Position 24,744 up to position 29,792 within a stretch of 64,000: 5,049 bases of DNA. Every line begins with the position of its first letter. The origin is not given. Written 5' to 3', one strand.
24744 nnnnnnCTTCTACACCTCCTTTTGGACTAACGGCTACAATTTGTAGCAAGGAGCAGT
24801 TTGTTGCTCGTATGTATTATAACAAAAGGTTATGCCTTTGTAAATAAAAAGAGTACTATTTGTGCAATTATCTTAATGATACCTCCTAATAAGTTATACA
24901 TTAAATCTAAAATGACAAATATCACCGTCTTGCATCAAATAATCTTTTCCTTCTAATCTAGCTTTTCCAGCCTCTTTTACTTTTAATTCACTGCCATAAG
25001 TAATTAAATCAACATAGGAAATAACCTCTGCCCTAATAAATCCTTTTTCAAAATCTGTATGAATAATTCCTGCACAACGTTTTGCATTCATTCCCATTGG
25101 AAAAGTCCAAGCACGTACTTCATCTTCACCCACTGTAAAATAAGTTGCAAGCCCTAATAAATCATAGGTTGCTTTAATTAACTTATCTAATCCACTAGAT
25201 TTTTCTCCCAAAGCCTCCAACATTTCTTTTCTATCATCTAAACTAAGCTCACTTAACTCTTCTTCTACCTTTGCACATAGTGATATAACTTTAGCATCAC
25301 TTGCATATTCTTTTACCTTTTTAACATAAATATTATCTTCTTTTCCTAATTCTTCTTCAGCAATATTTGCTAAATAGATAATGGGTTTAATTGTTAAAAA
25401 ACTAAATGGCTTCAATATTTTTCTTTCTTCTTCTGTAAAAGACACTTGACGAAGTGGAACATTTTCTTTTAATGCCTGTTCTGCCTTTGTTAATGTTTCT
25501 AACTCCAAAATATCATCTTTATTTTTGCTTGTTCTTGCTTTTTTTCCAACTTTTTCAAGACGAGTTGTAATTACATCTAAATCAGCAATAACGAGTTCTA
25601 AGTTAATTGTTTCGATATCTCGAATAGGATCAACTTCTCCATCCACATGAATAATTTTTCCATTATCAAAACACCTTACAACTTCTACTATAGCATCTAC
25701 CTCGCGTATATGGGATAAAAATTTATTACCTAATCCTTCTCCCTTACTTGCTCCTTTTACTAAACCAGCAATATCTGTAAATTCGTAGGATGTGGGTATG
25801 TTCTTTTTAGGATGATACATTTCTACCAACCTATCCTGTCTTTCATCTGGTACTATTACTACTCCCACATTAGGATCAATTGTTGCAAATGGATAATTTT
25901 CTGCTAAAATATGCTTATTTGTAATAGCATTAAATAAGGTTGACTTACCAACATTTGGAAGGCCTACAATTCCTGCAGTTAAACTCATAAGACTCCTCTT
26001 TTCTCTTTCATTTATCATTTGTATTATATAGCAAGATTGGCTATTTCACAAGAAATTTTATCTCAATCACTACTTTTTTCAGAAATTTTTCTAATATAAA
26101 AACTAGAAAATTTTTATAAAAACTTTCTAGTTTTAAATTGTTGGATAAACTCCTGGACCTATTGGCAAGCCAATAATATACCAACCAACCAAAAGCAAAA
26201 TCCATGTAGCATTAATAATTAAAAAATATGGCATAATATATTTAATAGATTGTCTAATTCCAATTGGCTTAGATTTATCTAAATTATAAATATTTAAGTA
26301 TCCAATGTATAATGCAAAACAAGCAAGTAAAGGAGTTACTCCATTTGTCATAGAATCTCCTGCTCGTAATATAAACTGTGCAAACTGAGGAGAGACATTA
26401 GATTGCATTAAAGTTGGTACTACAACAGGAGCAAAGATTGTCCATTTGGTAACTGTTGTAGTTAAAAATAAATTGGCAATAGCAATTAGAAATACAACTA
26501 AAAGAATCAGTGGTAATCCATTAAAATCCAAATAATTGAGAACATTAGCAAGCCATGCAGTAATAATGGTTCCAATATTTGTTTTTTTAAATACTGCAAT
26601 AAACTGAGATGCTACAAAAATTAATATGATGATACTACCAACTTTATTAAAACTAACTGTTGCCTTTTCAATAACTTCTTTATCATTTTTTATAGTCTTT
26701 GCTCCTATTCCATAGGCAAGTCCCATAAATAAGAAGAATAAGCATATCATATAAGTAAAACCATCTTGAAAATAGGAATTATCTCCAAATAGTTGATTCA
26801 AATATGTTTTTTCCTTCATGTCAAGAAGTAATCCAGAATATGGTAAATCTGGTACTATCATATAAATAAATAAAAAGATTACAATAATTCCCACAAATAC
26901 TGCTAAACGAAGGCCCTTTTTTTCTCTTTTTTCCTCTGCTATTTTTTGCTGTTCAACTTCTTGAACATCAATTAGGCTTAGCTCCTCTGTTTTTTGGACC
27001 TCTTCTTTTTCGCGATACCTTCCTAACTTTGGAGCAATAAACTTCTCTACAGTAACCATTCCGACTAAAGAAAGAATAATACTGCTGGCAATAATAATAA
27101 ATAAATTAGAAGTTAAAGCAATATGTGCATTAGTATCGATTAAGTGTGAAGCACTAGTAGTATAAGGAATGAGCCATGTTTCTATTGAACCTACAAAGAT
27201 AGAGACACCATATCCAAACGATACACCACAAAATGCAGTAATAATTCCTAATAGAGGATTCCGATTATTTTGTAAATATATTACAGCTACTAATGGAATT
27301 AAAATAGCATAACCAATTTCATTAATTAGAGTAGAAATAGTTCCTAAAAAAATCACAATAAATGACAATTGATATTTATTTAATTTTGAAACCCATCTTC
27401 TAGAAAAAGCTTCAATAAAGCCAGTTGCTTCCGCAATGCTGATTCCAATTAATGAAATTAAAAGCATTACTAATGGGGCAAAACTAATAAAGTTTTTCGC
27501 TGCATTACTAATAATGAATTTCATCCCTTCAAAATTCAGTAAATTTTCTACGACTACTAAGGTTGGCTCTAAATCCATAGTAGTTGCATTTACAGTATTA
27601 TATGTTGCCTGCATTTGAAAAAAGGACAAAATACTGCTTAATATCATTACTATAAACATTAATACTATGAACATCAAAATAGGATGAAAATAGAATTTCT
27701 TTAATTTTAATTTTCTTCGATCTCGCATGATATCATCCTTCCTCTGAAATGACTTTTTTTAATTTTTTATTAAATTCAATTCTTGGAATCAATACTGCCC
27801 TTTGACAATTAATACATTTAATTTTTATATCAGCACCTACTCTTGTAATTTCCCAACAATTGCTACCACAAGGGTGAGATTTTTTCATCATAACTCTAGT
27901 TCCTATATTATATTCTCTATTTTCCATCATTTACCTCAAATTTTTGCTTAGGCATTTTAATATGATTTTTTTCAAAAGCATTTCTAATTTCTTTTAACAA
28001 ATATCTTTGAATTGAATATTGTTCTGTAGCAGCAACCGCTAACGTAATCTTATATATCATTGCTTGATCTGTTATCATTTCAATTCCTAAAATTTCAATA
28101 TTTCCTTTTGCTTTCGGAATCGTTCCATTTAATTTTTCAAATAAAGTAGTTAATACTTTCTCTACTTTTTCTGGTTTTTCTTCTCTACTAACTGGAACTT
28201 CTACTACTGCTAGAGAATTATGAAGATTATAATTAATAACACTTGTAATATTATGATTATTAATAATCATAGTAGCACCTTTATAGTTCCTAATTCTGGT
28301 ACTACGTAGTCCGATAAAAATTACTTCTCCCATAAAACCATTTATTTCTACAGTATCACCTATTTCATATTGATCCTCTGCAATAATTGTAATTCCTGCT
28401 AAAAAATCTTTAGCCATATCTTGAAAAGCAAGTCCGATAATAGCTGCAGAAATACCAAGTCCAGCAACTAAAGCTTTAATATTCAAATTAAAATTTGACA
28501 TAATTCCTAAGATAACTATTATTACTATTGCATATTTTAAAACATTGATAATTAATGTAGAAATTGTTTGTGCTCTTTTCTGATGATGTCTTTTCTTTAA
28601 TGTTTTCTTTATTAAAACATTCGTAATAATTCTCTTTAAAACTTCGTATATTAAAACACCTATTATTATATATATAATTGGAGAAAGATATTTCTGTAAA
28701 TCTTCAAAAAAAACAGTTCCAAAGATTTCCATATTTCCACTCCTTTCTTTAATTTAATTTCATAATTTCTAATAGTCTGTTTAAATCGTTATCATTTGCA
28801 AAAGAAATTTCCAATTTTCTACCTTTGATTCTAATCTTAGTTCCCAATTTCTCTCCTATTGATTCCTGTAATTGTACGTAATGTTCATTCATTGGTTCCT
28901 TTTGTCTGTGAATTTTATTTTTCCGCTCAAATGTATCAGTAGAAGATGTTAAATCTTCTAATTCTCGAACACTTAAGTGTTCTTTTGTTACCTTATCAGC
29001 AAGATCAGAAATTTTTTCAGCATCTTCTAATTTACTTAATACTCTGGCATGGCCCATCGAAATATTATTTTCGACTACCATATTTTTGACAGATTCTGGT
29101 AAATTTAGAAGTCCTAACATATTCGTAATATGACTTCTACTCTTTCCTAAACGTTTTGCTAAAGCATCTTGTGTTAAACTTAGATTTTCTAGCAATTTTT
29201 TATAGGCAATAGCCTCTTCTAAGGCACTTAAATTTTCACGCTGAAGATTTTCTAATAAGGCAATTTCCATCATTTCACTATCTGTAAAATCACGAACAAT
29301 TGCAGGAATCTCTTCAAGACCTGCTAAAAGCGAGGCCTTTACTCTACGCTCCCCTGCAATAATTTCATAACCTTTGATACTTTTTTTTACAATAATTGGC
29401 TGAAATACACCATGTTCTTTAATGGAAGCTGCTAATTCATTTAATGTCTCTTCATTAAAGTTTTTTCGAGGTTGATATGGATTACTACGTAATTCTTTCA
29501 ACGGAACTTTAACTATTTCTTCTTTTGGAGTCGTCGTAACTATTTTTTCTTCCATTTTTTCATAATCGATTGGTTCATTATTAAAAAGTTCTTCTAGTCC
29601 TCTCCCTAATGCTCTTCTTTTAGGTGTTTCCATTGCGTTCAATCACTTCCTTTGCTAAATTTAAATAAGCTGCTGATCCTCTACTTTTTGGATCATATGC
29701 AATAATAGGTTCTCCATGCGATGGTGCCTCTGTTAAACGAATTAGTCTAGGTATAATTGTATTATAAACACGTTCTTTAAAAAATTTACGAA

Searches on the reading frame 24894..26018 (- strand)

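Call 8: search_protein_families(library=pfam, proteins=[window:24894-26018:-])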
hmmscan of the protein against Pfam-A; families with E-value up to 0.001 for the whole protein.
window:24894-26018:- (374 aa): 3 families
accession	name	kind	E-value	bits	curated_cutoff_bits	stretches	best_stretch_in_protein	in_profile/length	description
PF06071.19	YchF-GTPase_C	-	8.8e-39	132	27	1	290-373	1-84/84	Protein of unknown function (DUF933)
PF01926.29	MMR_HSR1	-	1.4e-21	77.2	21.9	1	15-132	2-99/113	50S ribosome-binding GTPase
PF02421.24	FeoB_N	-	7.4e-08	32.5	27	1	16-58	4-46/156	Ferrous iron transport protein B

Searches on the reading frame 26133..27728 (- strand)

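Call 8: search_protein_families(library=pfam, proteins=[window:26133-27728:-])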
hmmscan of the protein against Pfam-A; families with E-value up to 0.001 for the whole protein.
window:26133-27728:- (531 aa): 1 family
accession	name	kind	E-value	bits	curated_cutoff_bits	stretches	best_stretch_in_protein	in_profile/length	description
PF03806.19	ABG_transport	-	3e-109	366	27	1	15-529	15-500/502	AbgT putative transporter family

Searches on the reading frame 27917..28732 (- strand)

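Call 8: search_protein_families(library=pfam, proteins=[window:27917-28732:-])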
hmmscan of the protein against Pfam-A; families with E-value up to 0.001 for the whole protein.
window:27917-28732:- (271 aa): 3 families
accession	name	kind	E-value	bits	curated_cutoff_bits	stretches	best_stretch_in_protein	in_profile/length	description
PF00924.24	MS_channel_2nd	-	9.9e-18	64.5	20.2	1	106-169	2-67/68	Mechanosensitive ion channel, beta-domain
PF21088.3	MS_channel_1st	-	4.7e-06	26.9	23.1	1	63-104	1-42/42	Mechanosensitive ion channel, transmembrane helices 2/3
PF21082.3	MS_channel_3rd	-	0.0008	20.2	21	0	176-260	2-88/88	Mechanosensitive ion channel MscS, C-terminal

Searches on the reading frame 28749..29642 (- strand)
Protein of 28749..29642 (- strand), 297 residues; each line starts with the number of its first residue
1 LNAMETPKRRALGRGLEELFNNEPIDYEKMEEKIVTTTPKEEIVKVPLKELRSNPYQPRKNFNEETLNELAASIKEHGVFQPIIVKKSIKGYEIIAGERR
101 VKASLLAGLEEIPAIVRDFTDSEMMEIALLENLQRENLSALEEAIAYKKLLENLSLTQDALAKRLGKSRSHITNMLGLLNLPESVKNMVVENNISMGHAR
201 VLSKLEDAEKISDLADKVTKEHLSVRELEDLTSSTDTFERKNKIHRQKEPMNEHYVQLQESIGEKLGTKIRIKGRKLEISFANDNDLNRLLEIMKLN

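Call 8: search_protein_families(library=pfam, proteins=[window:28749-29642:-])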
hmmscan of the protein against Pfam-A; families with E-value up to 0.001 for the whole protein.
window:28749-29642:- (297 aa): 5 families
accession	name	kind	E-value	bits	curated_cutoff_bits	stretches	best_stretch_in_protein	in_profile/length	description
PF02195.25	ParB_N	-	5.7e-36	122.9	26.3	1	41-134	1-95/95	ParB N-terminal domain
PF17762.8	HTH_ParB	-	1e-34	119.1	22.6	1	136-234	1-99/102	ParB HTH domain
PF01381.28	HTH_3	-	0.00018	21.9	23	1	148-174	2-28/55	Helix-turn-helix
PF08535.16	KorB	-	0.00046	20.5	22.3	0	158-190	6-38/89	KorB domain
PF23552.2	ParB_C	-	0.00097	19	23.8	0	255-293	5-48/50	ParB dimerisation domain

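Call 14: search_protein_families(library=ncbifam, proteins=[window:28749-29642:-])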
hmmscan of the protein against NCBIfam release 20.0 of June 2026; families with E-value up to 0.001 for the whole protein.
window:28749-29642:- (297 aa): 7 families
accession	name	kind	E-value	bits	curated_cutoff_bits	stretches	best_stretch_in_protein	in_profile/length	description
TIGR04285.1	nucleoid_noc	exception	7.7e-72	241.7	315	1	42-252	1-211/255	nucleoid occlusion protein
TIGR00180.1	parB_part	domain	7.9e-62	208.3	58.45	1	41-216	3-183/186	ParB/RepB/Spo0J family partition protein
TIGR03734.1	PRTRC_parB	hypoth_equivalog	1.2e-38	133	278.6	1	56-233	6-187/555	PRTRC system ParB family protein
TIGR03454.1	partition_RepB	equivalog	1.1e-16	61.2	201.5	1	40-285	61-304/325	plasmid partitioning protein RepB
NF010406.0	PRK13832.1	subfamily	7.8e-16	57.7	640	1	42-178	3-142/578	plasmid partitioning protein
NF010440.0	PRK13866.1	equivalog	2.3e-10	40.1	522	1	67-156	90-180/336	plasmid partitioning protein RepB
NF010252.0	PRK13698.1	equivalog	9.9e-06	24.6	274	1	62-217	84-241/323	ParB/RepB/Spo0J family plasmid partition protein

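Call 58: search_solved_structures(query=window:28749-29642:-, show_alignments=0)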
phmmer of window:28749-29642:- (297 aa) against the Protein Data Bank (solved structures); distinct sequences matched with E-value up to 0.001: 14.
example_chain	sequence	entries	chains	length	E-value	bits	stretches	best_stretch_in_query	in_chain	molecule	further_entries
6sdk_A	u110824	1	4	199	1.1e-63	218.6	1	42-233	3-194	Stage 0 sporulation protein J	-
1vz0_A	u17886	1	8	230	4.4e-52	180.5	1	42-232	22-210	Chromosome-partitioning protein Spo0J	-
7bnk_A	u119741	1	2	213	1.9e-51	178.5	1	41-238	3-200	ParB family protein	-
7o0n_A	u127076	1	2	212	1.5e-50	175.5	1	42-238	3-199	ParB family protein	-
7bnr_A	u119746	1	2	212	1.6e-50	175.4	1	42-238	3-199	ParB family protein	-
4umk_A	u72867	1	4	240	4.6e-49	170.6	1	8-234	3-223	PROBABLE CHROMOSOME-PARTITIONING PROTEIN PARB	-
7nfu_A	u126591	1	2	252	2.2e-48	168.4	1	28-247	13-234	Nucleoid occlusion protein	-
7ng0_A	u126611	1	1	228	4.1e-47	164.2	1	41-247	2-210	Nucleoid occlusion protein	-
7ol9_A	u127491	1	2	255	1.1e-46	162.9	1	35-246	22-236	Nucleoid occlusion protein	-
6t1f_A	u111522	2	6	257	3.7e-44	154.6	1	9-235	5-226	Chromosome-partitioning protein ParB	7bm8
6y93_A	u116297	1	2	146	5.2e-22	82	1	123-247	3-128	Nucleoid occlusion protein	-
6s6h_A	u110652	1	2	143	1e-20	77.7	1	124-235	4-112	Chromosome-partitioning protein ParB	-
8qa8_A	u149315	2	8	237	5.6e-13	52.4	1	48-188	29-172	Transcriptional repressor protein KorB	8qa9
1r71_A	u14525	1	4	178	0.00072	22.5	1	101-188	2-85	Transcriptional repressor protein korB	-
